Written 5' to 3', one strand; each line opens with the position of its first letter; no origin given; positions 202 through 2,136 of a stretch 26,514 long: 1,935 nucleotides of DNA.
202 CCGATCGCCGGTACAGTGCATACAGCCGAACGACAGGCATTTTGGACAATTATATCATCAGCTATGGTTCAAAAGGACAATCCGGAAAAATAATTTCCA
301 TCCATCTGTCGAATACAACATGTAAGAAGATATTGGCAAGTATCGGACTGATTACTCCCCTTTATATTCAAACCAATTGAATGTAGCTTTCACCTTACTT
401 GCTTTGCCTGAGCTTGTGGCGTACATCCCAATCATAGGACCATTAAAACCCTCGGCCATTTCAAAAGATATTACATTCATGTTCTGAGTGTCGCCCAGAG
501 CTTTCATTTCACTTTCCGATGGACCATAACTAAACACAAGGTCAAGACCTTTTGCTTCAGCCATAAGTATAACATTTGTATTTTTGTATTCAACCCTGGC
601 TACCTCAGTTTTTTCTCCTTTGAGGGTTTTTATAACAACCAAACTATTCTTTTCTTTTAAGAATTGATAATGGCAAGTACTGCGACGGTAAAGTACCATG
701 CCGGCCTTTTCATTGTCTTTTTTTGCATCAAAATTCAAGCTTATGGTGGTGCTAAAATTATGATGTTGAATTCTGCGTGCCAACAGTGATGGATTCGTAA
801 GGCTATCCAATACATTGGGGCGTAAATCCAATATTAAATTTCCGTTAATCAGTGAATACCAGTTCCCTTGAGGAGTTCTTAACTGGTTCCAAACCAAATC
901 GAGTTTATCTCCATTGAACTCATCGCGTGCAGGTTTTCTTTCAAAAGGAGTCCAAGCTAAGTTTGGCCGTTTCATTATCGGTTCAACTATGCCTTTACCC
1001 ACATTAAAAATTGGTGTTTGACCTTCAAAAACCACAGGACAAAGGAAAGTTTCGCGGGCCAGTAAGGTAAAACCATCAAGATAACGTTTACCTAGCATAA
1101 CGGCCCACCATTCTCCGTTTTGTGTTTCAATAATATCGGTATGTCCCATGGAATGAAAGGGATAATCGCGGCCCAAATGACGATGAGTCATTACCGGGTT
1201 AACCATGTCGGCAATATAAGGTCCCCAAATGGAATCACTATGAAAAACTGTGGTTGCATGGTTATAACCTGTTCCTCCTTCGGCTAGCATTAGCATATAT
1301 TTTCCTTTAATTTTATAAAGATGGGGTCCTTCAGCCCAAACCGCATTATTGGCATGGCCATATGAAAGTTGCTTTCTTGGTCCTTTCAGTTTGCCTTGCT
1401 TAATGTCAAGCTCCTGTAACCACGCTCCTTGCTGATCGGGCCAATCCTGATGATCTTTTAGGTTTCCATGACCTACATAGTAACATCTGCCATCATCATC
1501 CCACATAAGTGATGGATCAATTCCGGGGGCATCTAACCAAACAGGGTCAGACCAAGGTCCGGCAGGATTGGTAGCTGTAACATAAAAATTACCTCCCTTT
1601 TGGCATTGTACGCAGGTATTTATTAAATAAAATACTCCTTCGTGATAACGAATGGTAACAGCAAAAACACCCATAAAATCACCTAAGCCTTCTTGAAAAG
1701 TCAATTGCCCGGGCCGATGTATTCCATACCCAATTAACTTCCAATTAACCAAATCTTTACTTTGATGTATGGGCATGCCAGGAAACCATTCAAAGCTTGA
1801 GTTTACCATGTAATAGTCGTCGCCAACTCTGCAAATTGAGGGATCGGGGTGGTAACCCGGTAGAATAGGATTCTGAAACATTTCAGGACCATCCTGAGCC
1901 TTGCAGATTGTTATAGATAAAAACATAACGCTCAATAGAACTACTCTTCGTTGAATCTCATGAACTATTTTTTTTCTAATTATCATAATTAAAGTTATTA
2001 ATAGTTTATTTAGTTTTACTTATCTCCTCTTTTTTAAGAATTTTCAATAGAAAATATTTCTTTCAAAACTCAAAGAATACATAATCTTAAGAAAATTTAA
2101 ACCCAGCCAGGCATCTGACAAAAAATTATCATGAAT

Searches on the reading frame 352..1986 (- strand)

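Call 33: search_protein_families(library=pfam, proteins=[window:352-1986:-], max_evalue=0.00001)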
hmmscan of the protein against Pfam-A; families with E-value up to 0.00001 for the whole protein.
window:352-1986:- (544 aa): 2 families
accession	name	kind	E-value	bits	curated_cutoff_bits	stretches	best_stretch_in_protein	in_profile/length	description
PF04616.20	Glyco_hydro_43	-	3.7e-80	269.8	32.2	1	37-321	1-283/288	Glycosyl hydrolases family 43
PF17851.8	GH43_C2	-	2.5e-47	161.7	22.7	1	354-542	1-203/203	Beta xylosidase C-terminal Concanavalin A-like domain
